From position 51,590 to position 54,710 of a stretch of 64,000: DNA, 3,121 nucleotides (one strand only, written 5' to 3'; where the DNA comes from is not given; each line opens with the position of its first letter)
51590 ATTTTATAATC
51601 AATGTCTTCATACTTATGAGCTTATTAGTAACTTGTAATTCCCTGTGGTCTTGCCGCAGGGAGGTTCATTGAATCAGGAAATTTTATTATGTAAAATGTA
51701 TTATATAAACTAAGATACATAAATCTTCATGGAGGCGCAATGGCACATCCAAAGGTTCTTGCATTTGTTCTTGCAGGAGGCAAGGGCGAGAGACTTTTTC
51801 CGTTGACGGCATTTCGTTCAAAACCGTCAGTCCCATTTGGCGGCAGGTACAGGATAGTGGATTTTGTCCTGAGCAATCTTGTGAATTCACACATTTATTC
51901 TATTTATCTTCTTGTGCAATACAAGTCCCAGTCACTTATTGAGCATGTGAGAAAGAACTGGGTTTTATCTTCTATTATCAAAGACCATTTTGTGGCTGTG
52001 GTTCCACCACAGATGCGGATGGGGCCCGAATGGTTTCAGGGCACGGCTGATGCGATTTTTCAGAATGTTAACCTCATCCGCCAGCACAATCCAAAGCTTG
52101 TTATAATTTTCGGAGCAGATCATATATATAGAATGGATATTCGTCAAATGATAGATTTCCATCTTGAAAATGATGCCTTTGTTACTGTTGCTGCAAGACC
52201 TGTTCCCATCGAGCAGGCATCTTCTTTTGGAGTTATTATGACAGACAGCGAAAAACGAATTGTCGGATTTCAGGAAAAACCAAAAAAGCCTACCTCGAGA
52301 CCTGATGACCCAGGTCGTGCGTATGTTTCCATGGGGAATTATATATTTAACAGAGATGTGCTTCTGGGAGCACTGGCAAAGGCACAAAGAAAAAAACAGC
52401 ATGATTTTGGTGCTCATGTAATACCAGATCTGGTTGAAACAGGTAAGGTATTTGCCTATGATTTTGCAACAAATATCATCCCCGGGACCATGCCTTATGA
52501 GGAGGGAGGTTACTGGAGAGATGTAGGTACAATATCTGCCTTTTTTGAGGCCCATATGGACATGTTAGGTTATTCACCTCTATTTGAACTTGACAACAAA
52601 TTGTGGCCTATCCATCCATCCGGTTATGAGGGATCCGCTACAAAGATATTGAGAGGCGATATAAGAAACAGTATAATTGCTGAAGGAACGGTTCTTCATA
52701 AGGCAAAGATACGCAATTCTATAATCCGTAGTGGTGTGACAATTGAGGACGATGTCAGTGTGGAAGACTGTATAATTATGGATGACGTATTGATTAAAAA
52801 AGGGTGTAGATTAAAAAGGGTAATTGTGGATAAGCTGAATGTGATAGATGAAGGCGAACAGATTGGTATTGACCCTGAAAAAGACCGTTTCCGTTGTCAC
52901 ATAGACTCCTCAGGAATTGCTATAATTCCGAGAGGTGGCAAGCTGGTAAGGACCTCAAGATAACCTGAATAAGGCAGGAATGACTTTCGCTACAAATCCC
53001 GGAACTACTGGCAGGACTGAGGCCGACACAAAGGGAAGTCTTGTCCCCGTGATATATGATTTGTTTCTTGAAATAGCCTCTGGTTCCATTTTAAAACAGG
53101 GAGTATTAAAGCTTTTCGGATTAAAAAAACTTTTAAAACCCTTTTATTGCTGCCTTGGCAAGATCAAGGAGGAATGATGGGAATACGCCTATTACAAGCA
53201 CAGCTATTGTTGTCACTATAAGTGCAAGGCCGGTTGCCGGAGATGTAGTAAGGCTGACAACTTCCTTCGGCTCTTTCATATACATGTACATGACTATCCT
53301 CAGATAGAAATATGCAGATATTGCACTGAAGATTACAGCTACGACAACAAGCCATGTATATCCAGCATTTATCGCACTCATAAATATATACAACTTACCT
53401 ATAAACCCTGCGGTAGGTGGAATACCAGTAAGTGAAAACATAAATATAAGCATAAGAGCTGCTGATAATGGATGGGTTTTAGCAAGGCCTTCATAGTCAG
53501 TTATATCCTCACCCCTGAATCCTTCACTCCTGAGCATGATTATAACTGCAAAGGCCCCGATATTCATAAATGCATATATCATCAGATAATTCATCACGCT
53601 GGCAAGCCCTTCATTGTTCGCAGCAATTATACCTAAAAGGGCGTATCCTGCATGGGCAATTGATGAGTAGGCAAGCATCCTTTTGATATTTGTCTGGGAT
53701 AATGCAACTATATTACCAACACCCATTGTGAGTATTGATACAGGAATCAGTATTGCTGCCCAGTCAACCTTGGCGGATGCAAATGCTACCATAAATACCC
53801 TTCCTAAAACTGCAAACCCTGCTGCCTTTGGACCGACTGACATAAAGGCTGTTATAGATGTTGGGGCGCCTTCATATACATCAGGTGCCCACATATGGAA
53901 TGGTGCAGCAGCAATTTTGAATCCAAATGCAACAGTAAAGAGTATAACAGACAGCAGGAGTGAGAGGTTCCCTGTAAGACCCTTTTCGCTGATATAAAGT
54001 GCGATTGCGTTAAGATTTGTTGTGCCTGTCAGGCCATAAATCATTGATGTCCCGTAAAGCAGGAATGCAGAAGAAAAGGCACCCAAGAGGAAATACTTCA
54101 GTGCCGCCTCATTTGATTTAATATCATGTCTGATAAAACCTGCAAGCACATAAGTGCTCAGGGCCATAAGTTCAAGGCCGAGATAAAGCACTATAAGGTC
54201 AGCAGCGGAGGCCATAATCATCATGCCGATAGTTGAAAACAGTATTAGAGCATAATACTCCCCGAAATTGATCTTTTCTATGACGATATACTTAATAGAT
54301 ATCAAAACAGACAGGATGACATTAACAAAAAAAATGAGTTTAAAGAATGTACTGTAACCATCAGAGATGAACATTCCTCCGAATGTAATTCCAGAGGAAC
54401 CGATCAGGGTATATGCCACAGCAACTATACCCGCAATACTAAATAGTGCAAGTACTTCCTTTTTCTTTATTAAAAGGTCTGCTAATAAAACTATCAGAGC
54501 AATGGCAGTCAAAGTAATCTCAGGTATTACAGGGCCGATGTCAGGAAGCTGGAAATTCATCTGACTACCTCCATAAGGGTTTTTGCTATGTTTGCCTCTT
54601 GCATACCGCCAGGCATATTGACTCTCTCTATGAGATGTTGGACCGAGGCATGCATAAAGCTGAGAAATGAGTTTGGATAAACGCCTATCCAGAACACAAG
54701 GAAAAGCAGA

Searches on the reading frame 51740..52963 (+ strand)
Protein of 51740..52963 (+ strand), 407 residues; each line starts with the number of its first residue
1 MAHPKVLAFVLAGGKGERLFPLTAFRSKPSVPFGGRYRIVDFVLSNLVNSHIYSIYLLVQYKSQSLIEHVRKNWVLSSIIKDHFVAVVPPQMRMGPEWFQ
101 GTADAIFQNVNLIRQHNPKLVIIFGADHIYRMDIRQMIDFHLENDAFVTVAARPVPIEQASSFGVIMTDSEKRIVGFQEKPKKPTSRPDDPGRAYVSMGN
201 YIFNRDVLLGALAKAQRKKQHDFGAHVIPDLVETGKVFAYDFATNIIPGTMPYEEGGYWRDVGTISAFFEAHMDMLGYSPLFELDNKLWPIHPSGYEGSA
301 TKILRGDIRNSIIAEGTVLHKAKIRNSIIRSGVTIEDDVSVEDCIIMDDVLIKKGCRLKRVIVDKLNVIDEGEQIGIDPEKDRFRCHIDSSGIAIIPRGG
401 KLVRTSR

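Call 43: search_protein_families(library=pfam, proteins=[window:51740-52963:+], max_evalue=0.00001)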
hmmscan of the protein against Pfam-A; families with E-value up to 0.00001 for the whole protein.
window:51740-52963:+ (407 aa): 4 families
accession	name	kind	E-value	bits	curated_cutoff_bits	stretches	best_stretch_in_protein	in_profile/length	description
PF00483.29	NTP_transferase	-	8.7e-59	199.5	21.2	1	8-275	2-242/245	Nucleotidyl transferase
PF24894.1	Hexapep_GlmU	-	7.1e-23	81.2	23.3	1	305-396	13-104/104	GlmU-like, C-terminal hexapeptide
PF25084.1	LbH_EIF2B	-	3.6e-09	37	54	1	310-375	21-87/105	EIF2B subunit epsilon LbH domain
PF25247.1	LbH_GLGC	-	8.2e-08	32.7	27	0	300-348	5-53/135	GLGC left-handed parallel beta-helix domain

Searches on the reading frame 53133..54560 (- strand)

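Call 53: search_protein_families(library=pfam, proteins=[window:53133-54560:-], max_evalue=0.00001)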
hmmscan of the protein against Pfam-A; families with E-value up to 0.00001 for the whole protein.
window:53133-54560:- (475 aa): 1 family
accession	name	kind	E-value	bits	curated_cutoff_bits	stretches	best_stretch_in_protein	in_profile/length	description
PF00361.26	Proton_antipo_M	-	5.2e-82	275.8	21.5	1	119-414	1-293/294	NADH:quinone oxidoreductase/Mrp antiporter, TM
